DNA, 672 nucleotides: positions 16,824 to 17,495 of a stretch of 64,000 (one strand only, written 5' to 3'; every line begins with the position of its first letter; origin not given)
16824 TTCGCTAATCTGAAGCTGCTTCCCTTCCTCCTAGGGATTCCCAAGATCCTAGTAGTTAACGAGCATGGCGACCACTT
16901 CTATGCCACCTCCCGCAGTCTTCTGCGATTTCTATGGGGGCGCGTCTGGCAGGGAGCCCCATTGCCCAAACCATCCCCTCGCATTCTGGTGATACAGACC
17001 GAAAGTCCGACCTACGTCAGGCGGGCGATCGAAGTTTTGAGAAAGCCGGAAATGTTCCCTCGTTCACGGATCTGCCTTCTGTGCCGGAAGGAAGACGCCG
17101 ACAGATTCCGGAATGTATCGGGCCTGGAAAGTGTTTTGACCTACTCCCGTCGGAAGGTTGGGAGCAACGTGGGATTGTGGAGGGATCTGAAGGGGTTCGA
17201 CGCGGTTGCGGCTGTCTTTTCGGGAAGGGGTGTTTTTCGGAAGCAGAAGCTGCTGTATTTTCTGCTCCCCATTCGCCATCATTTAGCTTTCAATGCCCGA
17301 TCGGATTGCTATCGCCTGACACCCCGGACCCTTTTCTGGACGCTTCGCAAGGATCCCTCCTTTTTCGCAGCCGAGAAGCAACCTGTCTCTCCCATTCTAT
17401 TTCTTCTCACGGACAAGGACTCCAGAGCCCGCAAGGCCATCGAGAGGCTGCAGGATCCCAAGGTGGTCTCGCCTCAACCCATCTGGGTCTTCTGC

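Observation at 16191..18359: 722-aa protein made of four tandem GT9-like half-domains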

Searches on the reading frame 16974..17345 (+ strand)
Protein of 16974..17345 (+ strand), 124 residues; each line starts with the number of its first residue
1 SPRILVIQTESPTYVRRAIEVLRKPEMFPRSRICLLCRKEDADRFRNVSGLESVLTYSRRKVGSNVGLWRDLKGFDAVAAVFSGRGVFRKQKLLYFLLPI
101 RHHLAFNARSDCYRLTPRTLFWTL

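Call 19: search_solved_structures(query=A1, max_evalue=10, show_alignments=3)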
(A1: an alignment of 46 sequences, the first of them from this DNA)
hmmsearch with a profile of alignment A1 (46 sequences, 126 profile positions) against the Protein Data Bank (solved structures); distinct sequences matched with E-value up to 10: 2.
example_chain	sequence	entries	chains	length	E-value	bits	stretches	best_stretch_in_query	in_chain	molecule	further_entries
1gpj_A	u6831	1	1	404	0.93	12.7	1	2-71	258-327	Glutamyl-tRNA reductase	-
9qt5_D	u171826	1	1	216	1.6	12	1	70-124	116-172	Large ribosomal subunit protein uL4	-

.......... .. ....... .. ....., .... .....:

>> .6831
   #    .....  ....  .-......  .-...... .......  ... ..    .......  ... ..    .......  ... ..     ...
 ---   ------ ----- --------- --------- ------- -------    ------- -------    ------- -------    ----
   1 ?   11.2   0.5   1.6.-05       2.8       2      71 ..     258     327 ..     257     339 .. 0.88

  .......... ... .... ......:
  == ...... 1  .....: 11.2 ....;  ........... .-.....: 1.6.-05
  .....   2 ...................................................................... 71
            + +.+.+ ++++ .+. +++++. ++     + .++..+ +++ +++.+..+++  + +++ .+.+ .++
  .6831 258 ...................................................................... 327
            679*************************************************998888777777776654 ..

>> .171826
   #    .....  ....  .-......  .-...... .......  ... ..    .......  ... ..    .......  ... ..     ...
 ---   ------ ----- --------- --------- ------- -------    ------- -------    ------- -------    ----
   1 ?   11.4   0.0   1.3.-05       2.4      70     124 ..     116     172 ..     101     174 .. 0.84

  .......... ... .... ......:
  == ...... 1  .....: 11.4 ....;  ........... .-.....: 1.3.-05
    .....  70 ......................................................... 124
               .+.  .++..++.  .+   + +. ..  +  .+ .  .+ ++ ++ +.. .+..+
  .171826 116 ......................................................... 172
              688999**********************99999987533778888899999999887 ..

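Call 27: predict_structure(alignment_id=A1)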
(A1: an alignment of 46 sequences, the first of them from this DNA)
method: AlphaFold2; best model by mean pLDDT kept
length: 124 residues; sequences in the alignment: 46
mean_pLDDT: 92.8   pTM: 0.88
mean pLDDT of the five models: 92.8, 91.7, 91.6, 91.5, 89.7
residues with pLDDT >= 90: 95; 70-90: 28; 50-70: 1; < 50: 0
segments of 3 or more residues with pLDDT < 50: none
pLDDT, mean of each block of 10 residues (from residue 1): 97 97 96 97 96 94 85 94 90 93 95 89 72
secondary structure, 60 per line:
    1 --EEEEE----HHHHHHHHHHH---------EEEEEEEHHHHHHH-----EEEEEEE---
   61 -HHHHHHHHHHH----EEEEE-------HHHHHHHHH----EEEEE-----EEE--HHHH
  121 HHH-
elements in order: E3-7 H12-22 E32-38 H39-45 E51-57 H62-72 E77-81 H89-97 E102-106 E112-114 H117-123
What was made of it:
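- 16980..17345 (+): Module C (aa 264-385): keeps the family motifs IQTE, LCR, SGRG, K, FN..DCY. AF2 of this module has pLDDT 92.8 (call 27).
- The module model has pLDDT 92.8 (call 27).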

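Call 29: search_protein_representatives(alignment_id=A1)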
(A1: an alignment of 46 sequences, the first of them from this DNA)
Query: 46 sequences, 126 profile positions. Proteins with E-value up to 0.001 (for the whole library): 213; up to 1e-10: 116; up to 1e-30: 85. The best 150 are listed.
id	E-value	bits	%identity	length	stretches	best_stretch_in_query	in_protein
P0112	1.6e-246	819.9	-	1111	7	2-125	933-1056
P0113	3.6e-216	721.9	-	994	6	2-126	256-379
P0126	9.5e-210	701.1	-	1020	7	2-126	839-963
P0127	2.0e-205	687.1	-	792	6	2-126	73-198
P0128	5.3e-193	647.0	-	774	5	2-120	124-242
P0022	2.6e-190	638.3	-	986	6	2-125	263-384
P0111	1.0e-187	629.9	-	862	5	3-126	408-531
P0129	3.5e-184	618.5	-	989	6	2-124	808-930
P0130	7.5e-168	565.7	-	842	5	2-125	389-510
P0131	9.8e-156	526.5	-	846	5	2-125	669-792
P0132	1.3e-155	526.2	-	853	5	2-126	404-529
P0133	3.1e-140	476.4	-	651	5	2-125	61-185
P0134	3.5e-140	476.3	-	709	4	2-126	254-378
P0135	1.5e-139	474.2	-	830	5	2-126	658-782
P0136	5.5e-137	465.9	-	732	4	2-126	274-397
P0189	6.1e-44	165.3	-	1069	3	2-126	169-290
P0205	1.6e-29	118.6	-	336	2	2-124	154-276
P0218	4.9e-15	71.9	-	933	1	2-126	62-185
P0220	1.9e-12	63.5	-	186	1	2-120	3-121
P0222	2.4e-12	63.1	-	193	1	2-125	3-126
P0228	1.7e-11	60.4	-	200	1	2-125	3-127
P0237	2.0e-10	56.9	-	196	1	2-126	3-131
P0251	1.4e-08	51.0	-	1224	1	2-125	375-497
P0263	7.1e-07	45.5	-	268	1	2-125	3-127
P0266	8.5e-07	45.2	-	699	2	22-81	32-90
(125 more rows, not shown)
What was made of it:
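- The module profile hits that GT9 protein at a library-wide E of 8.5e-7 (call 29).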

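Call 30: search_protein_families(library=pfam, proteins=[P0189, P0218, P0251, P0266, P0220, P0222, P0228, P0237, P0263, P0205], max_evalue=0.01)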
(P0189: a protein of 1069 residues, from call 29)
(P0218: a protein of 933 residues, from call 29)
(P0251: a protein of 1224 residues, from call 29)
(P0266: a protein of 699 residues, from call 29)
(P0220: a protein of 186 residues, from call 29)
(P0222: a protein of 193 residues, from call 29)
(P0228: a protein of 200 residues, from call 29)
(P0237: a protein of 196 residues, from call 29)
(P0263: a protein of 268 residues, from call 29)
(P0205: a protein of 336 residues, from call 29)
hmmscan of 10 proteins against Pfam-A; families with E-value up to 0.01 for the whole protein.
P0189 (1069 aa): 5 families
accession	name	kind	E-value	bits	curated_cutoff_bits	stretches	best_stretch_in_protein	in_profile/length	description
PF08241.18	Methyltransf_11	-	2e-11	44.8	21.2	1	808-891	1-93/95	Methyltransferase domain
PF13489.12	Methyltransf_23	-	3.6e-08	33.7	27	1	801-924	20-150/164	Methyltransferase domain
PF13649.12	Methyltransf_25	-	2.2e-07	31.9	27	1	808-889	2-97/97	Methyltransferase domain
PF08242.18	Methyltransf_12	-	0.00039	21.5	30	1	809-891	2-98/98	Methyltransferase domain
PF13847.12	Methyltransf_31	-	0.00087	19.4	27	1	845-891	59-107/145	Methyltransferase domain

P0218 (933 aa): 9 families
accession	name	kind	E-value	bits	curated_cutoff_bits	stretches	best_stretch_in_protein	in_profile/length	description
PF13692.12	Glyco_trans_1_4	-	4.4e-22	79.3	27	1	750-886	4-142/142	Glycosyl transferases group 1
PF00535.33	Glycos_transf_2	-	3.5e-20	73.1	23.3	1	294-413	1-124/168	Glycosyl transferase family 2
PF13641.12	Glyco_tranf_2_3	-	6e-11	43.2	27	1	291-520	1-227/230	Glycosyltransferase like family 2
PF00534.26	Glycos_transf_1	-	1.8e-07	31.3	26.4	1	804-897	73-169/172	Glycosyl transferases group 1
PF13524.12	Glyco_trans_1_2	-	1.2e-06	29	25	1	781-904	15-132/144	Glycosyl transferase-like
PF13632.12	Glyco_trans_2_3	-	5.2e-06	26.9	27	1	370-509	1-129/198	Glycosyl transferase family group 2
PF10111.15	Glyco_tranf_2_2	-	0.0004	20.4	27.3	1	321-487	30-202/276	Glycosyltransferase like family 2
PF13712.12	Glyco_tranf_2_5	-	0.0044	17.2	27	0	347-493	35-179/210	Glycosyltransferase like family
PF02709.20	Glyco_transf_7C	-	0.0097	16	23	0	444-492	15-63/78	N-terminal domain of galactosyltransferase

P0251 (1224 aa): 20 families
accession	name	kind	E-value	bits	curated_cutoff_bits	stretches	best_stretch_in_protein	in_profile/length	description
PF13692.12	Glyco_trans_1_4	-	2.8e-26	92.9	27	1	1024-1157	3-142/142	Glycosyl transferases group 1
PF00535.33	Glycos_transf_2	-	3.7e-24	86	23.3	1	572-737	1-162/168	Glycosyl transferase family 2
PF08241.18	Methyltransf_11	-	3.5e-18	66.5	21.2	1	31-125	1-95/95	Methyltransferase domain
PF13649.12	Methyltransf_25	-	6.8e-17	62.4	27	1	30-121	1-97/97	Methyltransferase domain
PF13641.12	Glyco_tranf_2_3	-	4.4e-16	60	27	1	569-783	1-214/230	Glycosyltransferase like family 2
PF13489.12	Methyltransf_23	-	3.8e-15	56.4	27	1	11-137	9-128/164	Methyltransferase domain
PF00534.26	Glycos_transf_1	-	1.1e-14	54.8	26.4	1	1047-1170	37-171/172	Glycosyl transferases group 1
PF13847.12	Methyltransf_31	-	1.5e-14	54.3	27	1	27-129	4-113/145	Methyltransferase domain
PF08242.18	Methyltransf_12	-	1.3e-11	45.5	30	1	31-123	1-98/98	Methyltransferase domain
PF13524.12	Glyco_trans_1_2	-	5.5e-08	33.3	25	1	1046-1177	5-134/144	Glycosyl transferase-like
PF13632.12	Glyco_trans_2_3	-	5.1e-07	30.1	27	1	649-778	1-120/198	Glycosyl transferase family group 2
PF10111.15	Glyco_tranf_2_2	-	6.9e-07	29.5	27.3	1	597-762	27-198/276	Glycosyltransferase like family 2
PF05175.20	MTS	-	1.9e-06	28.1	23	1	26-133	31-146/170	Methyltransferase small domain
PF13712.12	Glyco_tranf_2_5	-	4.2e-06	27.1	27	1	621-792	28-201/210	Glycosyltransferase like family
PF07021.18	MetW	-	0.00058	20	21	1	24-129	11-111/193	Methionine biosynthesis protein MetW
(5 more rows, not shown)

P0266 (699 aa): 2 families
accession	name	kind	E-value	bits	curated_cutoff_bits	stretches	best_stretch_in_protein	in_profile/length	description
PF01075.23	Glyco_transf_9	-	8.2e-72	241.9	22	2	415-661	2-242/247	Glycosyltransferase family 9 (heptosyltransferase)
PF02350.25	Epimerase_2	-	1e-05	25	30.6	1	510-631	173-294/347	UDP-N-acetylglucosamine 2-epimerase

P0220 (186 aa): 0 families

P0222 (193 aa): 0 families

P0228 (200 aa): 0 families

P0237 (196 aa): 0 families

P0263 (268 aa): 0 families

P0205 (336 aa): 0 families
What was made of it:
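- On GT9 glycosyltransferases (CAZy GT9 / Pfam PF01075): The true GT9 protein P0266 scores 242 bits (call 30).
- P0189 is modules + methyltransferase (call 30). In P0251 the module lies between the methyltransferase and the GT2-GT4 part (call 30).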

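Call 36: find_encoding_contigs(protein=P0222, flank=8000, max_places=3)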
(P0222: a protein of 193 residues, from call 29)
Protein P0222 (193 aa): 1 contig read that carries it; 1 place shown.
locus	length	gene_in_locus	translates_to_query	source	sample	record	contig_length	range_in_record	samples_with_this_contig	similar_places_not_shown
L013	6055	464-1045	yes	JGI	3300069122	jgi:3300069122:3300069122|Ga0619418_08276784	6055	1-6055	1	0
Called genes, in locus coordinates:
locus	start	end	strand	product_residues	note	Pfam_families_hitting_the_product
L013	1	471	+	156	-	?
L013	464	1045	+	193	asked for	-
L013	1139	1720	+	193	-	PF04542:Sigma70_r2, PF08281:Sigma70_r4_2, PF04545:Sigma70_r4 (weak)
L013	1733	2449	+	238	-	PF13490:zf-HC2 (weak)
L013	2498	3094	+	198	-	-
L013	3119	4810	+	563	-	PF05157:MshEN, PF00437:T2SSE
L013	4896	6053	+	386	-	?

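Call 37: find_encoding_contigs(protein=P0237, flank=8000, max_places=3)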
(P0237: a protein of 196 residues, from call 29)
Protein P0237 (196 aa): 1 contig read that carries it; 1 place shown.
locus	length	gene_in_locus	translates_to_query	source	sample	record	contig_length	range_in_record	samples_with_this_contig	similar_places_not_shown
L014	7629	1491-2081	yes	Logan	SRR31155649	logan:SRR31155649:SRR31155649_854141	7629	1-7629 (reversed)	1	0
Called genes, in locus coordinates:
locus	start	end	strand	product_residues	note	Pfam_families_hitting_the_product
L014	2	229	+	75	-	?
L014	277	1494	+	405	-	PF00534:Glycos_transf_1, PF13692:Glyco_trans_1_4, PF13524:Glyco_trans_1_2 (weak)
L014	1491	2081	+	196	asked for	-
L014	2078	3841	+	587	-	PF00535:Glycos_transf_2, PF13641:Glyco_tranf_2_3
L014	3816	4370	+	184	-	-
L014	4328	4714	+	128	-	-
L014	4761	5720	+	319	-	PF00535:Glycos_transf_2, PF13641:Glyco_tranf_2_3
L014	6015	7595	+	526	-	PF02310:B12-binding (weak), PF04055:Radical_SAM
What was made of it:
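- The single-module gene of L014 sits between GT4 and GT2 genes, and the one in L013 follows a GT4 C-terminus (calls 36, 37).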

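Call 38: find_encoding_contigs(protein=P0220, flank=8000, max_places=3)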
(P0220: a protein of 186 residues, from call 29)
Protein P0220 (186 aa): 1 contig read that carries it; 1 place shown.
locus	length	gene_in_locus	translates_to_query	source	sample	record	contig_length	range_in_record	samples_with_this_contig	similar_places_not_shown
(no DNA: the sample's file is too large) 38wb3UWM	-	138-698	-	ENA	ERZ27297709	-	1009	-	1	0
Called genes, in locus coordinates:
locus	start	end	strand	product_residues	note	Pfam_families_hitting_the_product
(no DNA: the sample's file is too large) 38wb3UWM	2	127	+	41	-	?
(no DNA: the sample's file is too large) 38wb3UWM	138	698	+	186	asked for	-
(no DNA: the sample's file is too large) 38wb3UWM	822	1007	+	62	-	?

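Call 52: search_solved_structures(query=P0266, max_evalue=0.001, show_alignments=5)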
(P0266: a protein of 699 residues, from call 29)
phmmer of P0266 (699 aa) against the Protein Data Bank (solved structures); distinct sequences matched with E-value up to 0.001: 5.
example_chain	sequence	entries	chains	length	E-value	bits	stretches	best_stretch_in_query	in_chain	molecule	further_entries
3tov_A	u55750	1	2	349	2.4e-40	141.9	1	344-677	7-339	Glycosyl transferase family 9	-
1psw_A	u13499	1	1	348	3.9e-19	71.8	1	347-633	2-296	ADP-HEPTOSE LPS HEPTOSYLTRANSFERASE II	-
6dfe_A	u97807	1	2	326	2.8e-05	26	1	347-631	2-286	ADP-heptose--LPS heptosyltransferase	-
2gt1_A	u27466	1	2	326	2.8e-05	26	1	347-631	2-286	Lipopolysaccharide heptosyltransferase-1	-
2h1f_A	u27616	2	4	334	3e-05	25.9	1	347-631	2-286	Lipopolysaccharide heptosyltransferase-1 | Lipopolysaccharide heptosyltransferase 1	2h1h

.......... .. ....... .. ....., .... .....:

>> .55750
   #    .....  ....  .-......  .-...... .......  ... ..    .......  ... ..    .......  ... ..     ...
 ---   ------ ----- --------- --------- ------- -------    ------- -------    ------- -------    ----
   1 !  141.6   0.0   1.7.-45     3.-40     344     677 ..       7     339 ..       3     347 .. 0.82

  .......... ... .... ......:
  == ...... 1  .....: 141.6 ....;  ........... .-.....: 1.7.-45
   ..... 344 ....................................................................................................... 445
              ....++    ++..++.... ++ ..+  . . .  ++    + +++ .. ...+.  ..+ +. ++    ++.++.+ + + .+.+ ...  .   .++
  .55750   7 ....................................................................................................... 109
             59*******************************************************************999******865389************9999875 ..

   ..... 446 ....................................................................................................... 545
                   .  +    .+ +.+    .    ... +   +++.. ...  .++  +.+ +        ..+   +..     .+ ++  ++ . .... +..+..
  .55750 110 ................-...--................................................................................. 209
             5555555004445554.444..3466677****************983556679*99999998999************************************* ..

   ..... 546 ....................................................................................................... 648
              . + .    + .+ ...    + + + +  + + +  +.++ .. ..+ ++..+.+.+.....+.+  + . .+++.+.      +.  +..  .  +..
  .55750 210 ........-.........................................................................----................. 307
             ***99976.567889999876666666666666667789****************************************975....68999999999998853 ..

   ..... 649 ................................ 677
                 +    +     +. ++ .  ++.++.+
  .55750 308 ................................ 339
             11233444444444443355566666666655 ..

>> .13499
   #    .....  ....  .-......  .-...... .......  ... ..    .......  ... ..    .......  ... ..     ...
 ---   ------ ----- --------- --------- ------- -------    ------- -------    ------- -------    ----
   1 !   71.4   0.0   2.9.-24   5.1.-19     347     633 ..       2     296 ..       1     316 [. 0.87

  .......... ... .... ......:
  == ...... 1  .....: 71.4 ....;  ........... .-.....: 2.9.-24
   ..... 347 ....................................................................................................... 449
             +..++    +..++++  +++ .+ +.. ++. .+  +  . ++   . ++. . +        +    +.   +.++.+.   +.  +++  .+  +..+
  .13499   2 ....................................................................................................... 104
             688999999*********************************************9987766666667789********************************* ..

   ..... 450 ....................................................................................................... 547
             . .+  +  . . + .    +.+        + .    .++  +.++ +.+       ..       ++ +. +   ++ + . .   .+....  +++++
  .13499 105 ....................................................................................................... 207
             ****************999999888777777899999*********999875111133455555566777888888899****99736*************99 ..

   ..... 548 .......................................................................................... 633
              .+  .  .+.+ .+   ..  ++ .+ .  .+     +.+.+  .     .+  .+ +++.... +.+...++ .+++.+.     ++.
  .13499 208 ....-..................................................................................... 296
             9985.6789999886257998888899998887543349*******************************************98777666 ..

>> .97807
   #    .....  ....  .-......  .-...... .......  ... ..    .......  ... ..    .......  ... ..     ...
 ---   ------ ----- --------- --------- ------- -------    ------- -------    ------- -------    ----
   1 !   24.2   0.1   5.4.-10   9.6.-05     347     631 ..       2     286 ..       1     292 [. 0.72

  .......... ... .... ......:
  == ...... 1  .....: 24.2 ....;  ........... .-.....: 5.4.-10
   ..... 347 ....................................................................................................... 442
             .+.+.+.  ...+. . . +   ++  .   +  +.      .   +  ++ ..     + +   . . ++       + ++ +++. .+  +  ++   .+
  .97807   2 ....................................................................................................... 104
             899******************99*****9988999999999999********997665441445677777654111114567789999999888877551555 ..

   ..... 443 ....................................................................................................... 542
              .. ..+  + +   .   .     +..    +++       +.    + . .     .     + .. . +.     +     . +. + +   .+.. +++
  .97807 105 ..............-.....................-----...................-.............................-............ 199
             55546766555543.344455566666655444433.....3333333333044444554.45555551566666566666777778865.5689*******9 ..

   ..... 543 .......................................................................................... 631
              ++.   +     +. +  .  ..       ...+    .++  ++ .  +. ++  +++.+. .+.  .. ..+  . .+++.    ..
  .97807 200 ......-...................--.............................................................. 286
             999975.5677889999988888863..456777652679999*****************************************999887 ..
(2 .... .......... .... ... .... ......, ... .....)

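Call 89: search_protein_families(library=pfam, proteins=[L014:3816-4367:+, L014:4328-4711:+, L013:2498-3091:+], max_evalue=0.1)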
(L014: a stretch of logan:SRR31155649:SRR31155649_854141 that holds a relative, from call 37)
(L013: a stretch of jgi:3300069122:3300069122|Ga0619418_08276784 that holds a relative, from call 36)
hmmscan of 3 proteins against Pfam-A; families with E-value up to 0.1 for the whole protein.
L014:3816-4367:+ (184 aa): 0 families

L014:4328-4711:+ (128 aa): 0 families

L013:2498-3091:+ (198 aa): 0 families
